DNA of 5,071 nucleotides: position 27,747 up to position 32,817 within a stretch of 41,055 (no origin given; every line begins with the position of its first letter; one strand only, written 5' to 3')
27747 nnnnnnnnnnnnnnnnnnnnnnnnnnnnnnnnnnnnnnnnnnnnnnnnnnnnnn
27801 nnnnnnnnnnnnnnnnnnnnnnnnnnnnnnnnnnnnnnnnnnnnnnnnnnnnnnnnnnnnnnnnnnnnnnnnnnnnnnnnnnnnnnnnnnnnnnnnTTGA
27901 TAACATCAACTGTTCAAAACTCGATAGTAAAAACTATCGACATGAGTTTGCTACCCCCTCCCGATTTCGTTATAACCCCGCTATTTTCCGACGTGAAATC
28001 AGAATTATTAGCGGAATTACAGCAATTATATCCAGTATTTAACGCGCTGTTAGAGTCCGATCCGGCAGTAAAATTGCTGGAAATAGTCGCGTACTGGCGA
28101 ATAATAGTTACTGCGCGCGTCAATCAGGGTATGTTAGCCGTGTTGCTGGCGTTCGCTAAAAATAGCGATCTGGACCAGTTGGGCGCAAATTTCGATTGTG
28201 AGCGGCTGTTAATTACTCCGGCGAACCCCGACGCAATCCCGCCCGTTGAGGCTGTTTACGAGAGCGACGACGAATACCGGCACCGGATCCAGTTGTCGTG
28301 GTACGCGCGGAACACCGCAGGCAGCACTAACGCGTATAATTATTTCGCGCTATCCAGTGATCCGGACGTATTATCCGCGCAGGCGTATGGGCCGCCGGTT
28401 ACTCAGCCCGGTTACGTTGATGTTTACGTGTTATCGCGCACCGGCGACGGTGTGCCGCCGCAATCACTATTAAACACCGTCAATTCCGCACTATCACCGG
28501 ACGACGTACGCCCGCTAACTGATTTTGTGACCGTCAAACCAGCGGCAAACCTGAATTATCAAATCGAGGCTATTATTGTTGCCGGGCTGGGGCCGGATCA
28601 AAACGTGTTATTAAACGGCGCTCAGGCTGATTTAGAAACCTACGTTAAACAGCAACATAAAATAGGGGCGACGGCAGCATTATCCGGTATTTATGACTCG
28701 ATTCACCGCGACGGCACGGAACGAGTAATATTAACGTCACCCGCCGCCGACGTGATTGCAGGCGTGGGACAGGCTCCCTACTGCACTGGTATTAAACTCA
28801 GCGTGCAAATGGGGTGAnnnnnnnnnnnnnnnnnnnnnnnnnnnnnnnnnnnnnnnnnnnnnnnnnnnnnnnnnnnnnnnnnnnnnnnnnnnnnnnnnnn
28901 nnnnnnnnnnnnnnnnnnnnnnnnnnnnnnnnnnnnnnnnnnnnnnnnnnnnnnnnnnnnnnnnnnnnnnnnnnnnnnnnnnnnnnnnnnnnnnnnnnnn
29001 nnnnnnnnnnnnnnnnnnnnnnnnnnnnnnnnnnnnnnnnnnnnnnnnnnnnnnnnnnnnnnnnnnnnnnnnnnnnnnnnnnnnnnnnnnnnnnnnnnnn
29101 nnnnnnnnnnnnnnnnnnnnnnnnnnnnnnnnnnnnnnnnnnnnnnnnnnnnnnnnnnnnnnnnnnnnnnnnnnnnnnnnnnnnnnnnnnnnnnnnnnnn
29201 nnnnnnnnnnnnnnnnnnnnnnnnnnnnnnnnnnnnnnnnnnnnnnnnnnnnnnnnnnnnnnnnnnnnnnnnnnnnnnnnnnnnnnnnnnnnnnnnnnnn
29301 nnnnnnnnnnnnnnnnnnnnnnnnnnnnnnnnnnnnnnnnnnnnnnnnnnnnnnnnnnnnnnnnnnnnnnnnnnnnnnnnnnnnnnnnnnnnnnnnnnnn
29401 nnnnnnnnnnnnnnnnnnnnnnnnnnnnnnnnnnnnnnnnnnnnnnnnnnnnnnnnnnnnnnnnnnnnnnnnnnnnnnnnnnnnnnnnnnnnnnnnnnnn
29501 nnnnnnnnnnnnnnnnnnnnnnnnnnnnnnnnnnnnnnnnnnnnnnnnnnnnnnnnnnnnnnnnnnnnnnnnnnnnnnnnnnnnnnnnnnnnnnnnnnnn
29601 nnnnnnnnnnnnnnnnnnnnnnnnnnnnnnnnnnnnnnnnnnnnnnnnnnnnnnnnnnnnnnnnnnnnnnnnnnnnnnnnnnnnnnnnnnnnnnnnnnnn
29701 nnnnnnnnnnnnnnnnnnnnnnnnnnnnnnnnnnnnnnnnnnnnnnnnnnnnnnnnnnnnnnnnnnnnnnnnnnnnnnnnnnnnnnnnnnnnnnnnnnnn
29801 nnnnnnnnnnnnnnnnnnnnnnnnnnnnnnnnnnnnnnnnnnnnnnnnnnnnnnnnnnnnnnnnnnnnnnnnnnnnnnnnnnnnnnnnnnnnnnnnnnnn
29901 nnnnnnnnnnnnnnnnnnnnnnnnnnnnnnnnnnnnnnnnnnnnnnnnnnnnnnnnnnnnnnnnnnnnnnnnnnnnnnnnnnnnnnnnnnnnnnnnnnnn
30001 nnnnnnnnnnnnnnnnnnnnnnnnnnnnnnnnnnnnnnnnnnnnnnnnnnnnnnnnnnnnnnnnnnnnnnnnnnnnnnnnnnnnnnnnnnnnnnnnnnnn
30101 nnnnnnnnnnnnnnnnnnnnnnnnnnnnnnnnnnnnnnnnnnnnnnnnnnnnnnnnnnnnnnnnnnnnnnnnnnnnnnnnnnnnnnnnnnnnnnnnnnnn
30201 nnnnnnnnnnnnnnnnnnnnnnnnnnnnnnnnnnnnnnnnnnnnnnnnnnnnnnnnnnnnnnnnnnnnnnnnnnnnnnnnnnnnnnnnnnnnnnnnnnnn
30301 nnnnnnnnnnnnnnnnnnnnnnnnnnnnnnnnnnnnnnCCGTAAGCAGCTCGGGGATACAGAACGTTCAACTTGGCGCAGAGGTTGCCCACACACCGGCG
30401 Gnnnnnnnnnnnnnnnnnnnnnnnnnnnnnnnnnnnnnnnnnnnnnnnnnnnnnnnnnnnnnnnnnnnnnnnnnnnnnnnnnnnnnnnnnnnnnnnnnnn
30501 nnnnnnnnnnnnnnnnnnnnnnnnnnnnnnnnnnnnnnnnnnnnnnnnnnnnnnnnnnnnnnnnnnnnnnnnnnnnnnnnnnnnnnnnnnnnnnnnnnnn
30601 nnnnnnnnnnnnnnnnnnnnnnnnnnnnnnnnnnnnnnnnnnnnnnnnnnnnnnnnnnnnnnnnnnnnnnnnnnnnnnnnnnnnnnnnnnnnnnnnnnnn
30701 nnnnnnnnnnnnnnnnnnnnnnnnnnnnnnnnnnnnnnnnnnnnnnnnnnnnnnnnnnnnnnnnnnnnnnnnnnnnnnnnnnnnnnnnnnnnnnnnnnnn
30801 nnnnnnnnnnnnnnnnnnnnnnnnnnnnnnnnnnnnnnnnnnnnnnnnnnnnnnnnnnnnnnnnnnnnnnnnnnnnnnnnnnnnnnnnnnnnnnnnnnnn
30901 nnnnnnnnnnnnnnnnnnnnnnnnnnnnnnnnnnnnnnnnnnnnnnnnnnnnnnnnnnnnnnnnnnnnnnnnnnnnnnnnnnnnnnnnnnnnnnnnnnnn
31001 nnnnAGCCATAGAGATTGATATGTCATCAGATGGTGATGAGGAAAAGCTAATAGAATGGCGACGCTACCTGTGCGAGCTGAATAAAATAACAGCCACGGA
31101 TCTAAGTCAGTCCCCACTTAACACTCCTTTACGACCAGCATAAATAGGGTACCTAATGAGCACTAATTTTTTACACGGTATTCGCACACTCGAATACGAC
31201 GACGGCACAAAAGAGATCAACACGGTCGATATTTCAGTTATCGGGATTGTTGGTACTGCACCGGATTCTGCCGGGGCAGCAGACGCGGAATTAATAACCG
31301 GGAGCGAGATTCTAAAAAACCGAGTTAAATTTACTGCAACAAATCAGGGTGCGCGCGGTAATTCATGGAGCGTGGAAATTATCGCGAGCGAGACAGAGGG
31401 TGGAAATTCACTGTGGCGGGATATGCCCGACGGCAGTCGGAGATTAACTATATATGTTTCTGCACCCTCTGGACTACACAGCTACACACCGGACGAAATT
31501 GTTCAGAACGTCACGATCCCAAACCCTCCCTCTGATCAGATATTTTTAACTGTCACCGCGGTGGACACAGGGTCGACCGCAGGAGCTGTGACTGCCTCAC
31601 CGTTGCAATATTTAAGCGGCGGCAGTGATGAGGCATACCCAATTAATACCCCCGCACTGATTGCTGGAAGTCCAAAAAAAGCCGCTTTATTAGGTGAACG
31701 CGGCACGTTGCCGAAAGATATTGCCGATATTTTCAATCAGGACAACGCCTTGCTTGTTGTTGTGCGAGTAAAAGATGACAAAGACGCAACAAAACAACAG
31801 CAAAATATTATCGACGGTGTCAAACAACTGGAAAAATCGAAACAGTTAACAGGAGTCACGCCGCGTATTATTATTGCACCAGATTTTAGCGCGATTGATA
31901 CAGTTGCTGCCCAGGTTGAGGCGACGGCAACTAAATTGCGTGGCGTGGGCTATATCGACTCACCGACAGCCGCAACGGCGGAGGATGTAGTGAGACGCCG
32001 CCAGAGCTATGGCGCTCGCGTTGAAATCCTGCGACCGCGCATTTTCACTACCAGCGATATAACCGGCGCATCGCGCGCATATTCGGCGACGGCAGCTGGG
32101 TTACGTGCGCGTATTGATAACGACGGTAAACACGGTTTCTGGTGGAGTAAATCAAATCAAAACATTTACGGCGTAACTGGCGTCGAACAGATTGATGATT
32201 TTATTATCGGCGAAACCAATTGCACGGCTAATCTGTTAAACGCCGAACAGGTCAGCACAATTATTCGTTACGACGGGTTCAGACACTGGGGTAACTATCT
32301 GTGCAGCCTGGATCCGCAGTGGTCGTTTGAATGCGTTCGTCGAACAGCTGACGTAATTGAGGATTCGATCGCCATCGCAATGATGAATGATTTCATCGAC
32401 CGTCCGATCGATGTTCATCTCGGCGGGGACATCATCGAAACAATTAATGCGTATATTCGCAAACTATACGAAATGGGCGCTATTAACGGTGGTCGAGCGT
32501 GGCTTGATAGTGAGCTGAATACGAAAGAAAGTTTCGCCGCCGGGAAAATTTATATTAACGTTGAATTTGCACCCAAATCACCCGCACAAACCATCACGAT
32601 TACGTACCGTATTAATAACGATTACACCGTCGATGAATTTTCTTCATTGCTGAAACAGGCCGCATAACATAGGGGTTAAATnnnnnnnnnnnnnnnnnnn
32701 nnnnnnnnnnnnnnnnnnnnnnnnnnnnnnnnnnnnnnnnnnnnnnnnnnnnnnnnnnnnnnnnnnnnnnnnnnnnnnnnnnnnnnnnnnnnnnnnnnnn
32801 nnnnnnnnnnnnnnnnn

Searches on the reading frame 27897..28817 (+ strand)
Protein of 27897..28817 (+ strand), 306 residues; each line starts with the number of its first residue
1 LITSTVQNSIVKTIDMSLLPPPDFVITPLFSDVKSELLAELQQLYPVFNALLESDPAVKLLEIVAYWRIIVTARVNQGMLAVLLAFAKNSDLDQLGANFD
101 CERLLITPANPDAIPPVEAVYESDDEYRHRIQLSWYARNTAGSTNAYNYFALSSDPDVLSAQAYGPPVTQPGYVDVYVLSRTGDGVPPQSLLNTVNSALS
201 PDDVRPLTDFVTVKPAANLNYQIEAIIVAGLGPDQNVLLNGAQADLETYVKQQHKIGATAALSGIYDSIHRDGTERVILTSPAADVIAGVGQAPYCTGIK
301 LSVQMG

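Call 88: search_protein_families(library=phrogs, proteins=[window:27897-28817:+], max_evalue=0.00001)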
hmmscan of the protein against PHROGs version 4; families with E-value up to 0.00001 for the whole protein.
window:27897-28817:+ (306 aa): 4 families
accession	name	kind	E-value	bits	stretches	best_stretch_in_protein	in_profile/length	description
phrog_4226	-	tail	1.4e-65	221.8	1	81-302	4-222/228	baseplate protein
phrog_6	-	tail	1e-61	210.3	1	9-304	51-406/548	baseplate wedge subunit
phrog_14699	-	unknown function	3.1e-11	44.1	1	252-302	3-53/59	-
phrog_1608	-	tail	1.4e-06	28.9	1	122-253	8-135/192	tail protein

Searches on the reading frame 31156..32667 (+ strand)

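Call 88: search_protein_families(library=phrogs, proteins=[window:31156-32667:+], max_evalue=0.00001)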
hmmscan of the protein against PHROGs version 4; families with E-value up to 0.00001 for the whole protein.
window:31156-32667:+ (503 aa): 6 families
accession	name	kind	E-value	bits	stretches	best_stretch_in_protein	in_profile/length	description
phrog_23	-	tail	1.3e-98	331.9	1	1-501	19-477/496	tail sheath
phrog_13288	-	unknown function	1.6e-47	162.8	1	309-496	16-205/208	-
phrog_11242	-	unknown function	3.3e-22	79.9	2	156-224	38-106/128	-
phrog_16736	-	unknown function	1.2e-16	61.6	1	398-497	1-99/101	-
phrog_12477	-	unknown function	5.2e-12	46.7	1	1-47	1-43/88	-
phrog_20240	-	unknown function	9.2e-12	45.9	1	1-39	1-39/272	-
